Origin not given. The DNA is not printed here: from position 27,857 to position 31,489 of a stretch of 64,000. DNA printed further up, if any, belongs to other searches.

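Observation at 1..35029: Complete-looking hybrid PKS-NRPS line predicting an acyl-(vinylogous Ser)-sarcosine-D-Asp product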

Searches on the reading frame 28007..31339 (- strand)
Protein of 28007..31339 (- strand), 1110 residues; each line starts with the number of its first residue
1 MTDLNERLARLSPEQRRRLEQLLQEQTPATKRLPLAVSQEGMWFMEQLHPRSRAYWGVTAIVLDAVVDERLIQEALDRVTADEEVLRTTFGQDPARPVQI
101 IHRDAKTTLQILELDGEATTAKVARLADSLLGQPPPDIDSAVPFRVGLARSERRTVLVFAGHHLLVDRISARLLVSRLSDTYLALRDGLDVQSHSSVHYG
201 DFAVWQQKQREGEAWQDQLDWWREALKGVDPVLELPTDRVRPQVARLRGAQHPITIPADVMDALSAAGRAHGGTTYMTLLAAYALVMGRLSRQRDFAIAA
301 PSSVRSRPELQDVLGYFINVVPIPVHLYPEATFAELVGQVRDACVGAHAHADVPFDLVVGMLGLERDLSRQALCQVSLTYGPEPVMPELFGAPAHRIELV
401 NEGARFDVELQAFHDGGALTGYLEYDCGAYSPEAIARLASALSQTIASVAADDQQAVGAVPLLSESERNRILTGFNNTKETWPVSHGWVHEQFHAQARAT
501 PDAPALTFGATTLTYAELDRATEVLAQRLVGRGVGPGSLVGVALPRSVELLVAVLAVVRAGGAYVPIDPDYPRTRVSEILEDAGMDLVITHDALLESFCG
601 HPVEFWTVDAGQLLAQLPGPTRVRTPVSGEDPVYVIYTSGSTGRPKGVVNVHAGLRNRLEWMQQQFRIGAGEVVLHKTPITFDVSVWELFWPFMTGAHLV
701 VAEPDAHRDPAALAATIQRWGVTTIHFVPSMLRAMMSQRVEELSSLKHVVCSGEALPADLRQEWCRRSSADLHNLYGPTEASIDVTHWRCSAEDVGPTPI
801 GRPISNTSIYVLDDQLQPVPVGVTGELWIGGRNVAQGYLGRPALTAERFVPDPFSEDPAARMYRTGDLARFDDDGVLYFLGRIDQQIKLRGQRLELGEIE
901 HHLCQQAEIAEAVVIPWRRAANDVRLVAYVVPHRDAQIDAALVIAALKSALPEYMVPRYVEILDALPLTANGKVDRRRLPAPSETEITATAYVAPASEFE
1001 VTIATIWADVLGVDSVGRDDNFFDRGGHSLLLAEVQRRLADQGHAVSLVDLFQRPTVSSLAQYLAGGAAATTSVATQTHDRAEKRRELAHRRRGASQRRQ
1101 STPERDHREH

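Call 3: search_protein_families(library=pfam, proteins=[window:28007-31339:-], max_evalue=0.00001)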
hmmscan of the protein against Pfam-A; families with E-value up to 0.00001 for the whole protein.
window:28007-31339:- (1110 aa): 4 families
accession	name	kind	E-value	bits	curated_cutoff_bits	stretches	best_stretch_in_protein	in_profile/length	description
PF00501.34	AMP-binding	-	4.2e-94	315.9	29.9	1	493-839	1-384/384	AMP-binding enzyme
PF00668.25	Condensation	-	6.8e-83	279.3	30.6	1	32-471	4-455/456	Condensation domain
PF00550.31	PP-binding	-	6.2e-14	52.4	20.8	1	1002-1064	2-67/67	Phosphopantetheine attachment site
PF13193.12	AMP-binding_C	-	8.4e-11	43.1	24.5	1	898-973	1-76/76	AMP-binding enzyme C-terminal domain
